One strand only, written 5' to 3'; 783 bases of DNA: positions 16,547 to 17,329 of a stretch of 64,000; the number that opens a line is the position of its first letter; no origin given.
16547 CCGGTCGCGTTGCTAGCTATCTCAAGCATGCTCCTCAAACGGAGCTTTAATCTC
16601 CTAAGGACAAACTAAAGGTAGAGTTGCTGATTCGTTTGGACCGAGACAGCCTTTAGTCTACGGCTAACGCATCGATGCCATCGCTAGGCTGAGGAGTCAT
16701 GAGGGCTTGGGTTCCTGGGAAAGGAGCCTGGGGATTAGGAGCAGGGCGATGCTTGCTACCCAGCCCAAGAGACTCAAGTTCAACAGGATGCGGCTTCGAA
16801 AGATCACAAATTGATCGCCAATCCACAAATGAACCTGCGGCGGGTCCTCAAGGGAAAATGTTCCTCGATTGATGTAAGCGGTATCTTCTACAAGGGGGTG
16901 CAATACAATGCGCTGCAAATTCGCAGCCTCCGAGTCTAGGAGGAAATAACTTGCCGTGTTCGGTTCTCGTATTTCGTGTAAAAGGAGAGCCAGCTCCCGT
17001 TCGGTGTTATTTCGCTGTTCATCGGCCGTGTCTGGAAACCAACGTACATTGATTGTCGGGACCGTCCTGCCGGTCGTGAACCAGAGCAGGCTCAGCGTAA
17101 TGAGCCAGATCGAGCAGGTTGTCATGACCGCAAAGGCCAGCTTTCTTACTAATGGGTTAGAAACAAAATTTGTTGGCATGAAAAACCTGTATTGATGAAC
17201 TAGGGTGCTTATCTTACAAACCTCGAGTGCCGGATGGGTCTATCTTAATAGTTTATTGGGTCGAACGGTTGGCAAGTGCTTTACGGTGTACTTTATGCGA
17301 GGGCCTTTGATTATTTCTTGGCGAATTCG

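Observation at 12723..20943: Stand-alone cluster of four different GT-C-like polytopic membrane proteins with no donor-synthesis, flippase or acceptor genes nearby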

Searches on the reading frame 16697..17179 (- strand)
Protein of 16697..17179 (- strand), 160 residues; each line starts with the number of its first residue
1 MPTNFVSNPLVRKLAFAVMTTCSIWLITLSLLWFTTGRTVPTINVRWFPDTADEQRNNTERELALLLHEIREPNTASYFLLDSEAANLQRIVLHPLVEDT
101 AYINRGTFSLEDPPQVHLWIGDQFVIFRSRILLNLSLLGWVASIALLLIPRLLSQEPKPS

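Call 4: search_protein_families(library=pfam, proteins=[window:16697-17179:-], max_evalue=1)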
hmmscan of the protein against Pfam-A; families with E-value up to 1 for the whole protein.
window:16697-17179:- (160 aa): 0 families

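Call 5: search_protein_families(library=ncbifam, proteins=[window:16697-17179:-], max_evalue=1)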
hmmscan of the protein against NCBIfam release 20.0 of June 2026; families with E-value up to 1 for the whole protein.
window:16697-17179:- (160 aa): 1 family
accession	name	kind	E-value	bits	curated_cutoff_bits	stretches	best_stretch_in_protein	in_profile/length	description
NF006800.0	PRK09303.1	equivalog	0.14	11.1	342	1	53-89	145-181/383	histidine kinase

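Call 65: search_protein_representatives(protein=window:16697-17179:-)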
Query: 160 residues. Proteins with E-value up to 0.001 (for the whole library): 299; up to 1e-10: 34; up to 1e-30: 2. The best 150 are listed.
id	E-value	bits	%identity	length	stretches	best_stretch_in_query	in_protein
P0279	2.3e-57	209.7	60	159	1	3-153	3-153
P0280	4.5e-35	137.3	49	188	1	12-151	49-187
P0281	3.5e-30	121.4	46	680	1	12-148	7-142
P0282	6.3e-27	110.8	39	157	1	10-150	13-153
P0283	1.6e-26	109.5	50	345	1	15-147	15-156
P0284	3.0e-26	108.6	43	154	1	7-143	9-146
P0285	2.0e-25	105.9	41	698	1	10-147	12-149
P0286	2.7e-25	105.5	39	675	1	19-140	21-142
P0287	3.4e-23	98.7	51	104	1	30-124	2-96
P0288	1.5e-22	96.6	40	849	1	11-149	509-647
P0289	4.2e-22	95.1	41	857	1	18-145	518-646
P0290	5.0e-21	91.6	41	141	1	13-143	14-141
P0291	1.2e-20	90.3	40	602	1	14-125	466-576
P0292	2.9e-20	89.1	35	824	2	15-120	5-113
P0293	4.0e-20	88.7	37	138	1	3-126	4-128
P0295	6.2e-17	78.3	37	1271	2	15-111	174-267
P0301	4.0e-14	69.2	34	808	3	38-114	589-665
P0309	4.6e-11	59.3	35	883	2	37-113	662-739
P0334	6.8e-09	52.2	37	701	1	23-147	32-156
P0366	1.3e-07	48.0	44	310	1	40-116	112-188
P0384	5.9e-07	45.9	42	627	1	39-111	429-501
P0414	4.8e-06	42.9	41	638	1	40-114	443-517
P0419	5.9e-06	42.6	39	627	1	41-117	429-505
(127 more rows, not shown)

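Call 66: search_protein_families(library=pfam, proteins=[P0281, P0285, P0288, P0289, P0291, P0292, P0295, P0301, P0309, P0334], max_evalue=0.01)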
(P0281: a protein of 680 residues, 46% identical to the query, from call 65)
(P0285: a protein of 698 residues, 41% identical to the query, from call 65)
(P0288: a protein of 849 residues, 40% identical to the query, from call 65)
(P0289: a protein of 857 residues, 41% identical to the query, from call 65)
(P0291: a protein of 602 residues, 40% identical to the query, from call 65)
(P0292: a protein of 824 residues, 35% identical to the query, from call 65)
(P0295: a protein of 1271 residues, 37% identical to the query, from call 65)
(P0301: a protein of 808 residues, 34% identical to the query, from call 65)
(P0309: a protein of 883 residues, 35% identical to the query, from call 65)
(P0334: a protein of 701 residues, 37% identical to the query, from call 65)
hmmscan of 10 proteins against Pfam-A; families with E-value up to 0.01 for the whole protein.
P0281 (680 aa): 0 families

P0285 (698 aa): 0 families

P0288 (849 aa): 0 families

P0289 (857 aa): 1 family
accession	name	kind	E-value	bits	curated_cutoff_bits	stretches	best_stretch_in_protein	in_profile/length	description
PF02698.23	DUF218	-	6.5e-11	42.7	27.6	1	698-846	1-132/133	DUF218 domain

P0291 (602 aa): 0 families

P0292 (824 aa): 0 families

P0295 (1271 aa): 1 family
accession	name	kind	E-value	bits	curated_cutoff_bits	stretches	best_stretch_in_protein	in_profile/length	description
PF09586.16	YfhO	-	0.00029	19.8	28.5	1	1200-1249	786-835/835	Bacterial membrane protein YfhO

P0301 (808 aa): 0 families

P0309 (883 aa): 0 families

P0334 (701 aa): 1 family
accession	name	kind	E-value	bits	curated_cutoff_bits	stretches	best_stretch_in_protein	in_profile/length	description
PF13231.12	PMT_2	-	9.9e-06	26.3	26.1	1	276-424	4-155/160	Dolichyl-phosphate-mannose-protein mannosyltransferase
